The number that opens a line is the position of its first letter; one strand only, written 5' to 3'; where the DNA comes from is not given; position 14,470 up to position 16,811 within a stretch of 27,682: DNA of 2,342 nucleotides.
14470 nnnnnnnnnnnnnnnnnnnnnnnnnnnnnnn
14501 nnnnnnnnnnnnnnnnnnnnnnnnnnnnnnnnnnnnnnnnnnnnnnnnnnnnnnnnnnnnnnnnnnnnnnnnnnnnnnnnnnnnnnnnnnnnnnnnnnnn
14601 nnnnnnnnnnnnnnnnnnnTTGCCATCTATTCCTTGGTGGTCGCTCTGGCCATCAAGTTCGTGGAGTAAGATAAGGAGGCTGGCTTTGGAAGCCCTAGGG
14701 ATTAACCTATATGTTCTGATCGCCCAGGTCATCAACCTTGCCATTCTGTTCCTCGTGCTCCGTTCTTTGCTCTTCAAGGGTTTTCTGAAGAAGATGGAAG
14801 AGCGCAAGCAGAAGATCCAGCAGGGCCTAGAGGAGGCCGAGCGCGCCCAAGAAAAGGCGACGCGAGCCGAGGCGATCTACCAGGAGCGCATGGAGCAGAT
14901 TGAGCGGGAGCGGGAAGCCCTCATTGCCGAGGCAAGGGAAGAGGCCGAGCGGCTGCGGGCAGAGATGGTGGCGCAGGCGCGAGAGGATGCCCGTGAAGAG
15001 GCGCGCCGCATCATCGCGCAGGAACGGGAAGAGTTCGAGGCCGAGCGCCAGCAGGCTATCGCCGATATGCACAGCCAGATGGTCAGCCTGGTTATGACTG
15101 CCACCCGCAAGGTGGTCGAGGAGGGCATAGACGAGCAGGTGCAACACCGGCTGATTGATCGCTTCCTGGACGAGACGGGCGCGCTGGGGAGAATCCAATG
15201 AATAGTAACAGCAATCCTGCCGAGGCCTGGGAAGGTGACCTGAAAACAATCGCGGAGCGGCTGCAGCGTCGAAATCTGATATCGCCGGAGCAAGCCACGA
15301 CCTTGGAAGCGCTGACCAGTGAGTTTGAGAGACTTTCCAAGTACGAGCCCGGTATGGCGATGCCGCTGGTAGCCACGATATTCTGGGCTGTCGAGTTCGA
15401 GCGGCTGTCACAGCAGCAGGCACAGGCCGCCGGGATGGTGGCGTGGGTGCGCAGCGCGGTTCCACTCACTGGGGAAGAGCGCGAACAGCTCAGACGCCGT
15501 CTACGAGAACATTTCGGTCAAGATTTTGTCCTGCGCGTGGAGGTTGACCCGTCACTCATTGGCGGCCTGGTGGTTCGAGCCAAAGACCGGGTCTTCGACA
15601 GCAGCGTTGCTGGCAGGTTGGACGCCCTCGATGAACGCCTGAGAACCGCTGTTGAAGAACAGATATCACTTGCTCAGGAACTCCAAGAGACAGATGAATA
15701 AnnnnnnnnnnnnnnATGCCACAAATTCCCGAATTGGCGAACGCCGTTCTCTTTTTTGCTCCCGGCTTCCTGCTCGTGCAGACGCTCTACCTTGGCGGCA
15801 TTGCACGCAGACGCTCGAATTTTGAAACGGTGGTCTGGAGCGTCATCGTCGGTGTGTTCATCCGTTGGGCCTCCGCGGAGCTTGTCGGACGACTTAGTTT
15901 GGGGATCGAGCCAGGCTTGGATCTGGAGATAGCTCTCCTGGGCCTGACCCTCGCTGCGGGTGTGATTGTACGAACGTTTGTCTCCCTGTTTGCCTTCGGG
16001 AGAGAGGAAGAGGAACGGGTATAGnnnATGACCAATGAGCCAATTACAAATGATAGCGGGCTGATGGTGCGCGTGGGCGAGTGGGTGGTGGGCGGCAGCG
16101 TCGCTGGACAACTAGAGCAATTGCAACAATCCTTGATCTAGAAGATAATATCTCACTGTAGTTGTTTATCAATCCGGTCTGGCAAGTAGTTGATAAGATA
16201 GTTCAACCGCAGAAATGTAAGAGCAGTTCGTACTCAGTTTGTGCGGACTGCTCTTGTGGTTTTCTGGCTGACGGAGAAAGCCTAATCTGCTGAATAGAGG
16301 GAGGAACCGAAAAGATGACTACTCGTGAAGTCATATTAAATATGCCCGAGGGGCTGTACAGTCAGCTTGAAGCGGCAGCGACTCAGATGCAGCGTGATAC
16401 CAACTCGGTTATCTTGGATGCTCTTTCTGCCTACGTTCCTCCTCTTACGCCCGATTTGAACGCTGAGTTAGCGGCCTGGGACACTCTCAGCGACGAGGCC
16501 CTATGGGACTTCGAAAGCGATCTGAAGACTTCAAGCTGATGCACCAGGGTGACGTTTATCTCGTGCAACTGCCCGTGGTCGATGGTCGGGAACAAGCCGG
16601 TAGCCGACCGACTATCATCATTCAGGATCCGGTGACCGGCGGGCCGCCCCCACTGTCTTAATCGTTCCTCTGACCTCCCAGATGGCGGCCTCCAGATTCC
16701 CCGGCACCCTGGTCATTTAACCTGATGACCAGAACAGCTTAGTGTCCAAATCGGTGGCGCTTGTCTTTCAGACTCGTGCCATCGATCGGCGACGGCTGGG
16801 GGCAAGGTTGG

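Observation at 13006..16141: Fo-only atp cluster with intact proton path and no F1 genes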

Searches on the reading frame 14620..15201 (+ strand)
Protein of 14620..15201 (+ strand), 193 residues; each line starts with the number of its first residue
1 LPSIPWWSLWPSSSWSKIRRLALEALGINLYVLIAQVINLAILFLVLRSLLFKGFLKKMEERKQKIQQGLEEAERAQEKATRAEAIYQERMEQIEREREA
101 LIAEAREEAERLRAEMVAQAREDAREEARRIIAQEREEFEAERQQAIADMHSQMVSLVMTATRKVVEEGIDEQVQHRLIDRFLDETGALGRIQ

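Call 5: search_protein_families(library=pfam, proteins=[window:14620-15201:+], max_evalue=0.01)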
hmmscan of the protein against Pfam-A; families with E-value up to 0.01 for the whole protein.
window:14620-15201:+ (193 aa): 2 families
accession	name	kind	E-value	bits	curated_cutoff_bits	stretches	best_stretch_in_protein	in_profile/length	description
PF00430.23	ATP-synt_B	-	1.7e-19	70.7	28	1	33-166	2-131/132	ATP synthase B/B' CF(0)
PF14899.11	DUF4492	-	0.00045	20.5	27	1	26-66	16-55/63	Domain of unknown function (DUF4492)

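Call 68: search_protein_families(library=ncbifam, proteins=[window:14686-15201:+], max_evalue=0.01)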
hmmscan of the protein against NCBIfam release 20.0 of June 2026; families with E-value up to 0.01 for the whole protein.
window:14686-15201:+ (171 aa): 26 families (the best 25 are shown)
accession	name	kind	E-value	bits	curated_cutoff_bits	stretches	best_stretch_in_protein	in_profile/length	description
NF011043.0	PRK14473.1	equivalog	1.9e-27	96.2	168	1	1-165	1-161/164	F0F1 ATP synthase subunit B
TIGR03321.1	alt_F1F0_F0_B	exception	8.2e-24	84.7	224.7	1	6-165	3-158/246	alternate F1F0 ATPase, F0 subunit B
TIGR01144.1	ATP_synt_b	equivalog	3e-22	79.1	65.5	1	14-163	1-146/147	F0F1 ATP synthase subunit B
NF009992.0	PRK13461.1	equivalog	3.7e-22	78.6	127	1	6-165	3-158/159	F0F1 ATP synthase subunit B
NF004411.0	PRK05759.1-2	equivalog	3.6e-20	72.6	131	1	10-162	6-154/156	F0F1 ATP synthase subunit B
NF004412.0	PRK05759.1-3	equivalog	7.1e-20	71.6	156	1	8-164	27-180/185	F0F1 ATP synthase subunit B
NF004413.0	PRK05759.1-4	equivalog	7.2e-20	71.7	197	1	11-162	7-154/156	F0F1 ATP synthase subunit B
NF011041.0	PRK14471.1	equivalog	1.5e-19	70.5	200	1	6-163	6-160/164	F0F1 ATP synthase subunit B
NF011044.0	PRK14474.1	equivalog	1.6e-19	70.4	339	1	6-163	3-156/258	F0F1 ATP synthase subunit B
NF005606.0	PRK07352.1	equivalog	6.7e-19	68.3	137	1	3-162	15-170/175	F0F1 ATP synthase subunit B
NF011042.0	PRK14472.1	equivalog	3.9e-18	66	198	1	15-163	25-169/175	F0F1 ATP synthase subunit B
NF009987.0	PRK13453.1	equivalog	1.2e-17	64.1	172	1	3-165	13-171/173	F0F1 ATP synthase subunit B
NF005607.0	PRK07353.1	equivalog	5.2e-14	52.3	131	1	12-144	24-152/155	F0F1 ATP synthase subunit B'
NF009961.0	PRK13428.1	equivalog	6.3e-14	52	328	1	10-166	3-156/445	F0F1 ATP synthase subunit B/delta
NF009991.0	PRK13460.1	equivalog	1.2e-12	48.1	183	1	4-165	12-169/173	F0F1 ATP synthase subunit B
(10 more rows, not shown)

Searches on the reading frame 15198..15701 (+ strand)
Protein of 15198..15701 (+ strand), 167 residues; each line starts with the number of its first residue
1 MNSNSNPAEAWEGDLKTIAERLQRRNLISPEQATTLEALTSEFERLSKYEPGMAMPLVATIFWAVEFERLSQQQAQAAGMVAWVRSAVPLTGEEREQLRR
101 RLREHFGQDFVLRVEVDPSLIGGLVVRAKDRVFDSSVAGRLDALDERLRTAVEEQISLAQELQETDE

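Call 5: search_protein_families(library=pfam, proteins=[window:15198-15701:+], max_evalue=0.01)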
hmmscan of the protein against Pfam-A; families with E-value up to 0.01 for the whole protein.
window:15198-15701:+ (167 aa): 1 family
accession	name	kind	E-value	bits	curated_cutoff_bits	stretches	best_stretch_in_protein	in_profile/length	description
PF00213.23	OSCP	-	8.4e-19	68.7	22.3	1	67-148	92-172/172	ATP synthase delta (OSCP) subunit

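Call 50: search_solved_structures(query=window:15198-15698:+, max_evalue=1, show_alignments=2)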
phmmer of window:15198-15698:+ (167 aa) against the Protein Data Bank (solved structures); distinct sequences matched with E-value up to 1: 26.
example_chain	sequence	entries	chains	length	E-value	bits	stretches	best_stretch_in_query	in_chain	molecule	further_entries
9itj_S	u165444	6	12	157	6.5e-11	46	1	80-148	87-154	ATP synthase subunit delta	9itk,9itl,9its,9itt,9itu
7p2y_d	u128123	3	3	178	1.2e-10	45.2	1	63-148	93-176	ATP synthase subunit delta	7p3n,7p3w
9o19_W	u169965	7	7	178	2.9e-08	37.4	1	64-149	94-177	ATP synthase subunit delta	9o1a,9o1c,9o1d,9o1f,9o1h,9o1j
9vkp_d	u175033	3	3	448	1.1e-07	35.5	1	79-144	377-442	ATP synthase subunit b-delta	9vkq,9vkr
6tmh_G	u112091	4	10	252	1.6e-06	31.7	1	78-148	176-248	Oligomycin sensitivity conferring protein (OSCP)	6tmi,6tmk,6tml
5dn6_H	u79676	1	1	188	2.7e-06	31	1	70-148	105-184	ATP synthase subunit delta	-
6n2y_I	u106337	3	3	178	9.4e-06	29.3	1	82-146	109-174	ATP synthase subunit delta | Bacillus PS3 ATP synthase subunit delta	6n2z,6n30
7jg5_d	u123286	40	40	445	1.1e-05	29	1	78-144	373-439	ATP synthase subunit b-delta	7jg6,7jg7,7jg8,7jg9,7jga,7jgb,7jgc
9b0x_O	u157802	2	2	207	3.6e-05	27.4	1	77-152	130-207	ATP synthase subunit OSCP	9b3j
5t4o_L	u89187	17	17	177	7.7e-05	26.3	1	83-148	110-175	ATP synthase subunit delta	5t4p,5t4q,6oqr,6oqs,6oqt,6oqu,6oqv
8dbq_W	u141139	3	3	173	0.00012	25.6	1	83-145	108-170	ATP synthase subunit delta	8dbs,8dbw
9jc1_I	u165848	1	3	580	0.00014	25.4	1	84-148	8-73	ATP synthase delta subunit,ATP synthase subunit alpha,ATP synthase subunit alpha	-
8h9e_O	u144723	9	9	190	0.00015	25.4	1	82-150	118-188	ATP synthase subunit O, mitochondrial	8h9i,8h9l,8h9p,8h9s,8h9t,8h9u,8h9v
8j0s_d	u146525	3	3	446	0.00024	24.7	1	75-148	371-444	Multifunctional fusion protein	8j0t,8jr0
22vl_d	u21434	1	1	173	0.00096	22.8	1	79-147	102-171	ATP synthase delta chain, chloroplastic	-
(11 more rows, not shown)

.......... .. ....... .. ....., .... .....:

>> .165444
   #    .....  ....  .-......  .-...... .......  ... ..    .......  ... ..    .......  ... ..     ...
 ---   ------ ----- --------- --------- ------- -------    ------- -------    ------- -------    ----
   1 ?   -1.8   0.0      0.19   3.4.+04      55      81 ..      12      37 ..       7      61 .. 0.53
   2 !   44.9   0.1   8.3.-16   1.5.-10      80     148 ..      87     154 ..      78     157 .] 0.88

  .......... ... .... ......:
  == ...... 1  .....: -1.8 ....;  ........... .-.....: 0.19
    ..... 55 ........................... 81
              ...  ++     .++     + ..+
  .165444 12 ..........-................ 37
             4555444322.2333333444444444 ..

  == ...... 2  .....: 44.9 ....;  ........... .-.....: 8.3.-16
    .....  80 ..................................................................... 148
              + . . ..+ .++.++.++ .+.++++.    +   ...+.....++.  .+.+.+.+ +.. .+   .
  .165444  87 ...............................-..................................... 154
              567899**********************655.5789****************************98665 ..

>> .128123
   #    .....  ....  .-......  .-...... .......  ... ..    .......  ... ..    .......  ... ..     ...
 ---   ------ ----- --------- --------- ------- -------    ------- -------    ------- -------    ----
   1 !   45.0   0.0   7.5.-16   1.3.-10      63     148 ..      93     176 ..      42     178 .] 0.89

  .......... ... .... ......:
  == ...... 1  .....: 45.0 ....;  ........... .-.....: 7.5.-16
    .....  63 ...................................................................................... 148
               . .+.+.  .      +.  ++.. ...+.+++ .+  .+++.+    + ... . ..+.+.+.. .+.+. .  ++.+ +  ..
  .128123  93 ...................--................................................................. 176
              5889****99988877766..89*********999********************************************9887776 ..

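Call 68: search_protein_families(library=ncbifam, proteins=[window:15198-15701:+], max_evalue=0.01)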
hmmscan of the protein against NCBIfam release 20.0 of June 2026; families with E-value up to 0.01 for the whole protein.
window:15198-15701:+ (167 aa): 15 families
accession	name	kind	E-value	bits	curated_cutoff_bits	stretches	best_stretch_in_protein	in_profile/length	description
NF009967.0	PRK13430.1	equivalog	1.7e-18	66.8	200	1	67-149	187-270/271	F0F1 ATP synthase subunit delta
NF004402.0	PRK05758.2-2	equivalog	2.3e-17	63.6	115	1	66-149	97-178/179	F0F1 ATP synthase subunit delta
TIGR01145.1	ATP_synt_delta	equivalog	1e-14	55.1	57.5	1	66-148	91-172/172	ATP synthase F1 subunit delta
NF004403.0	PRK05758.2-4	equivalog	1.3e-14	54.7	148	1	66-148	95-176/180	F0F1 ATP synthase subunit delta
NF004406.0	PRK05758.3-2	equivalog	9.2e-14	51.7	172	1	80-148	114-182/186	F0F1 ATP synthase subunit delta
NF004404.0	PRK05758.2-5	equivalog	4.8e-10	39.8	221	1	72-149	99-176/177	F0F1 ATP synthase subunit delta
NF009961.0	PRK13428.1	equivalog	2.8e-09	36.6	328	1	78-148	373-443/445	F0F1 ATP synthase subunit B/delta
NF004401.0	PRK05758.2-1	equivalog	9.8e-09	35.6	116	1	82-148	110-177/178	F0F1 ATP synthase subunit delta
NF009976.0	PRK13441.1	equivalog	7.5e-08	32.3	153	1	80-144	108-172/182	F0F1 ATP synthase subunit delta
TIGR03321.1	alt_F1F0_F0_B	exception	1.1e-07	31.9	224.7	1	73-147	170-244/246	alternate F1F0 ATPase, F0 subunit B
NF009975.0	PRK13436.1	equivalog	6.6e-07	29.6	129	1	83-149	112-178/180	F0F1 ATP synthase subunit delta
NF009969.0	PRK13434.1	equivalog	1.4e-06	28.3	179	1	82-146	107-171/186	F0F1 ATP synthase subunit delta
NF009964.0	PRK13429.1-3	equivalog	2e-06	27.8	154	1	81-148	109-176/180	F0F1 ATP synthase subunit delta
NF009756.0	PRK13261.2-2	equivalog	0.00055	19.4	138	1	86-139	27-80/153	urease accessory protein UreE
NF004399.0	PRK05758.1-1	equivalog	0.0025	17.8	160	1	57-149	87-176/179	F0F1 ATP synthase subunit delta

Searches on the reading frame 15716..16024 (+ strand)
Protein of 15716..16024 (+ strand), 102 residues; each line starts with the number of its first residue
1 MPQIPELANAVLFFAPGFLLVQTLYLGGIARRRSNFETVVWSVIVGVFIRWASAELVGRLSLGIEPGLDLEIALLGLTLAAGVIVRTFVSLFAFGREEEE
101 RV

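Call 5: search_protein_families(library=pfam, proteins=[window:15716-16024:+], max_evalue=0.01)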
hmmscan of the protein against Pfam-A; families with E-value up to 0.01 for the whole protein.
window:15716-16024:+ (102 aa): 0 families

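Call 58: search_protein_representatives(protein=window:15716-16021:+)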
Query: 102 residues. Proteins with E-value up to 0.001 (for the whole library): 10; up to 1e-10: 7; up to 1e-30: 0. The best 10 are listed.
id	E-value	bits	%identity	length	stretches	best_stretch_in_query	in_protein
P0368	8.5e-29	115.9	57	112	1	3-101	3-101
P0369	8.7e-25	103.0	60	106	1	1-101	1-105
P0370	2.5e-23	98.4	56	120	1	3-87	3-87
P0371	6.1e-18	81.1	49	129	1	1-101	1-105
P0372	8.7e-17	77.4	49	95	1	1-86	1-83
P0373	6.9e-16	74.5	42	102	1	3-98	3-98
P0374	1.9e-11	60.3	53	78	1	21-89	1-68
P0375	1.2e-07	48.1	33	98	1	2-85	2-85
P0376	1.9e-04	37.8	42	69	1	6-53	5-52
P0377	4.4e-04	36.7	37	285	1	6-66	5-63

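Call 68: search_protein_families(library=ncbifam, proteins=[window:15716-16024:+], max_evalue=0.01)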
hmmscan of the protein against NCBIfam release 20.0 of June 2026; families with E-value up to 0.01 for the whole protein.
window:15716-16024:+ (102 aa): 0 families

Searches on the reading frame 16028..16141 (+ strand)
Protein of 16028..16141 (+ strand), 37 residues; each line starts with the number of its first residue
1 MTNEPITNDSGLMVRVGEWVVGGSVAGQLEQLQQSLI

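Call 5: search_protein_families(library=pfam, proteins=[window:16028-16141:+], max_evalue=0.01)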
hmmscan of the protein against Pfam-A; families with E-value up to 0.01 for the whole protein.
window:16028-16141:+ (37 aa): 1 family
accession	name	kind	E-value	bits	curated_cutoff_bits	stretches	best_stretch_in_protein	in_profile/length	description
PF00213.23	OSCP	-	0.00018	22.1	22.3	1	11-36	147-172/172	ATP synthase delta (OSCP) subunit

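Call 68: search_protein_families(library=ncbifam, proteins=[window:16028-16141:+], max_evalue=0.01)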
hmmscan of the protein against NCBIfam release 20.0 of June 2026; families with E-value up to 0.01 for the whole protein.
window:16028-16141:+ (37 aa): 3 families
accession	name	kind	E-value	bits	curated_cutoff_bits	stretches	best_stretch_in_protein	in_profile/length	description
NF009967.0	PRK13430.1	equivalog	5.8e-05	22.5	200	1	10-36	243-269/271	F0F1 ATP synthase subunit delta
NF004402.0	PRK05758.2-2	equivalog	0.00034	20.7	115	1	11-36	152-177/179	F0F1 ATP synthase subunit delta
NF004403.0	PRK05758.2-4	equivalog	0.0033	17.5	148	1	11-37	151-177/180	F0F1 ATP synthase subunit delta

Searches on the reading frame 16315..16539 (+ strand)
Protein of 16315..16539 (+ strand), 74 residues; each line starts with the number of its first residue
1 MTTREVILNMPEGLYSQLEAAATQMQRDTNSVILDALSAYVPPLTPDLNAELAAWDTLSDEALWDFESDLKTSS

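Call 5: search_protein_families(library=pfam, proteins=[window:16315-16539:+], max_evalue=0.01)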
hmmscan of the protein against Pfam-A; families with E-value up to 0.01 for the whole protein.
window:16315-16539:+ (74 aa): 0 families

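Call 68: search_protein_families(library=ncbifam, proteins=[window:16315-16539:+], max_evalue=0.01)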
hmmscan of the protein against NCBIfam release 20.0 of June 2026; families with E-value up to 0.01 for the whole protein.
window:16315-16539:+ (74 aa): 1 family
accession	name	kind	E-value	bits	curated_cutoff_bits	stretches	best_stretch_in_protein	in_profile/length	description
NF052309.1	conj_TF_TprA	exception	0.0098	16.3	150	0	6-61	8-58/81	ICE element conjugation transcription factor TprA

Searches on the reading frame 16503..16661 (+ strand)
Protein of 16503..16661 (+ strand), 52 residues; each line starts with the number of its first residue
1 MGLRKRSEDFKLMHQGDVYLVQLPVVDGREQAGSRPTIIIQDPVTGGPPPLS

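Call 5: search_protein_families(library=pfam, proteins=[window:16503-16661:+], max_evalue=0.01)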
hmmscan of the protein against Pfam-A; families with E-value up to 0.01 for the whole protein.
window:16503-16661:+ (52 aa): 1 family
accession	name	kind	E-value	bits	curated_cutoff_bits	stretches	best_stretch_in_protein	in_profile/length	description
PF02452.23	PemK_toxin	-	1e-05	26.1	23.1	1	15-43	2-30/109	PemK-like, MazF-like toxin of type II toxin-antitoxin system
